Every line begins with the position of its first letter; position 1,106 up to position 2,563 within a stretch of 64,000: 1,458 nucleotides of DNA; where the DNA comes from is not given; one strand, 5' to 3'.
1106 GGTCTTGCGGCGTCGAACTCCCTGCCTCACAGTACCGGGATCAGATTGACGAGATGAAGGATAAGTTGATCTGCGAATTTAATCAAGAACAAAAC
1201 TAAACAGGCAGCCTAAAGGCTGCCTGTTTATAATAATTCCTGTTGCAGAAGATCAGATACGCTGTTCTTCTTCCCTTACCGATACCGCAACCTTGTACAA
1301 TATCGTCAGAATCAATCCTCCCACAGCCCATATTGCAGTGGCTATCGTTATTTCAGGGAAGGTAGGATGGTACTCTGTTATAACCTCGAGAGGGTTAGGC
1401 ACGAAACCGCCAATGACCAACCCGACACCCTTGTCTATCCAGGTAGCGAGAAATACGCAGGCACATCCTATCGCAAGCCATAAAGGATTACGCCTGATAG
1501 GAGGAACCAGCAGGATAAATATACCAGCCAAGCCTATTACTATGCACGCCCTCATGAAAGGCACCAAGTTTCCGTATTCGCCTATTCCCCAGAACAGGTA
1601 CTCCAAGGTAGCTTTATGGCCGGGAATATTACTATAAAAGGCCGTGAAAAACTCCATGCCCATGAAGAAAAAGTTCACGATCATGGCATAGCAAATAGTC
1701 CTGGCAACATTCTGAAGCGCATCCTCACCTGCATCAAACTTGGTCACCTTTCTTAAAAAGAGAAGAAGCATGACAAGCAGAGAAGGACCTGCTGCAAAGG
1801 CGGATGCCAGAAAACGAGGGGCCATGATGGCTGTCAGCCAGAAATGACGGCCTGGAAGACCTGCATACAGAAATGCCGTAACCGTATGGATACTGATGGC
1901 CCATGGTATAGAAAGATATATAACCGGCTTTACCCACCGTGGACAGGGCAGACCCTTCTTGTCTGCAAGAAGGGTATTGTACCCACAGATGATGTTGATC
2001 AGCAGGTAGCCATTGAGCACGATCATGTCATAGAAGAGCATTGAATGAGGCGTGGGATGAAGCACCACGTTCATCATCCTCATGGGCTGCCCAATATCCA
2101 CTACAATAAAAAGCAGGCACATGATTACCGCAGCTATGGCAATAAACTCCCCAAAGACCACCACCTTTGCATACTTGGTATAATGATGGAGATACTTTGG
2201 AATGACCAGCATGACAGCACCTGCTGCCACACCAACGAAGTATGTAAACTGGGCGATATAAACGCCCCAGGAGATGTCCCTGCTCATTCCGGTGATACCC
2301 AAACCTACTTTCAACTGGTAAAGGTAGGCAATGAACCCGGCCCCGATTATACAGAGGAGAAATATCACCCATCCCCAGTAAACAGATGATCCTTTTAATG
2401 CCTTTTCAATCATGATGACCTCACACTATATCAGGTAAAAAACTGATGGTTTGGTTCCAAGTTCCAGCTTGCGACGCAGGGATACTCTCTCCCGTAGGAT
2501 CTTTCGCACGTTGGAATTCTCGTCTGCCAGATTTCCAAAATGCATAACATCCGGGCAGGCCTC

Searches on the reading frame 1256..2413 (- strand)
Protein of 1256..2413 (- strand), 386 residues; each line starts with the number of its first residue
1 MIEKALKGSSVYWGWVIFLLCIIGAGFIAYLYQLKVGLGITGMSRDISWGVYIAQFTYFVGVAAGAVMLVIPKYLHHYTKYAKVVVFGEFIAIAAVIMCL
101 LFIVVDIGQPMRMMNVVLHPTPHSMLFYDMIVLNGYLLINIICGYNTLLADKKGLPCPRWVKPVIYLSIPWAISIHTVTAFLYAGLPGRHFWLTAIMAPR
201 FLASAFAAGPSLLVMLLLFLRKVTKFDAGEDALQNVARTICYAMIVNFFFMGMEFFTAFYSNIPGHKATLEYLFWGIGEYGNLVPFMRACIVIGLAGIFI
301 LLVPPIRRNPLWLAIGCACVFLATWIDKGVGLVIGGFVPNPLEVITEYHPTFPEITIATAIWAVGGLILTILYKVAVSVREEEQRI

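Call 50: list_cluster_members(proteins=[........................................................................, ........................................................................, window:985-1080:+, window:1096-1200:+, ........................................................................, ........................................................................, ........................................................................, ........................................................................, window:1256-2413:-, window:197-829:-])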
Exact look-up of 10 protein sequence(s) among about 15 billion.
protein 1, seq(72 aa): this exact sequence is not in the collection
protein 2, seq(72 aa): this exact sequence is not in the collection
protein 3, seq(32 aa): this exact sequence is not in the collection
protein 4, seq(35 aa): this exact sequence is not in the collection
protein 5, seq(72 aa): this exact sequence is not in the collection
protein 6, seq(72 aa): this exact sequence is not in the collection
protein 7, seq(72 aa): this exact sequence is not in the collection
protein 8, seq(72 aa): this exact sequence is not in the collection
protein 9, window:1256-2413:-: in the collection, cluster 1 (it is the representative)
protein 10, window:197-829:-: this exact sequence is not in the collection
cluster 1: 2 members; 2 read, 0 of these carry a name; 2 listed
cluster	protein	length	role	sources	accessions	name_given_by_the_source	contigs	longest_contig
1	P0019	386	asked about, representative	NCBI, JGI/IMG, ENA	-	-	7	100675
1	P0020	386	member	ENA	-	-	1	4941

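Call 51: find_encoding_contigs(protein=window:1256-2413:-, flank=3000, max_places=8)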
Protein window:1256-2413:- (386 aa): 10 contigs read that carry it; 4 places shown.
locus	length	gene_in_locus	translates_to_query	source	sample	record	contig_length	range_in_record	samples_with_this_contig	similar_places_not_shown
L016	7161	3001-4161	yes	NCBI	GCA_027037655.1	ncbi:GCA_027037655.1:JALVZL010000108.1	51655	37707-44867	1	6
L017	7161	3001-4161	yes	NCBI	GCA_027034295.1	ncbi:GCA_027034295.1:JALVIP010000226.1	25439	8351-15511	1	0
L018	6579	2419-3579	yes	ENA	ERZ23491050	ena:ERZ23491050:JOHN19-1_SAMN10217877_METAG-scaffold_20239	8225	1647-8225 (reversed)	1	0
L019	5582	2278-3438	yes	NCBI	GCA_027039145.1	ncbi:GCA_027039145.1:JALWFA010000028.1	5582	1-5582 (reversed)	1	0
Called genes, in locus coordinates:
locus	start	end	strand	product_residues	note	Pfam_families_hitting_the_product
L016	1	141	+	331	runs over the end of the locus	PF02665:Nitrate_red_gam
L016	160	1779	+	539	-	PF13237:Fer4_10 (faint), PF13183:Fer4_8, PF13534:Fer4_17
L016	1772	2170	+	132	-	-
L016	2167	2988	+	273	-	PF13187:Fer4_9 (faint), PF12838:Fer4_7 (faint), PF13247:Fer4_11, PF00037:Fer4 (weak), PF12837:Fer4_6 (weak), PF13237:Fer4_10 (weak), PF13247:Fer4_11 (weak)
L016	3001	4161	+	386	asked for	PF03916:NrfD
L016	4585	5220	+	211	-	-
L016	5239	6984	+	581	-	PF13513:HEAT_EZ (faint), PF13646:HEAT_2 (weak), PF14938:SNAP (faint), PF24885:TPR_NPHP3 (weak), PF00515:TPR_1 (faint), PF07719:TPR_2 (faint), PF17874:TPR_MalT (weak), PF13424:TPR_12, +1 more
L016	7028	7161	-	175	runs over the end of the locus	PF03692:CxxCxxCC (weak)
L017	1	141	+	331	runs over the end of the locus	PF02665:Nitrate_red_gam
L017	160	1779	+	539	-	PF13237:Fer4_10 (faint), PF13183:Fer4_8, PF13534:Fer4_17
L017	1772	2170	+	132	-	-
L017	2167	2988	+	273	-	PF13187:Fer4_9 (faint), PF12838:Fer4_7 (faint), PF13247:Fer4_11, PF00037:Fer4 (weak), PF12837:Fer4_6 (weak), PF13237:Fer4_10 (weak), PF13247:Fer4_11 (weak)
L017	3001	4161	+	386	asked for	PF03916:NrfD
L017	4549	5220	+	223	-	-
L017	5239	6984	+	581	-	PF13513:HEAT_EZ (faint), PF13646:HEAT_2 (weak), PF14938:SNAP (faint), PF24885:TPR_NPHP3 (weak), PF00515:TPR_1 (faint), PF07719:TPR_2 (faint), PF17874:TPR_MalT (weak), PF13424:TPR_12, +1 more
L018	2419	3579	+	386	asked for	PF03916:NrfD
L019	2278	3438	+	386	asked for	PF03916:NrfD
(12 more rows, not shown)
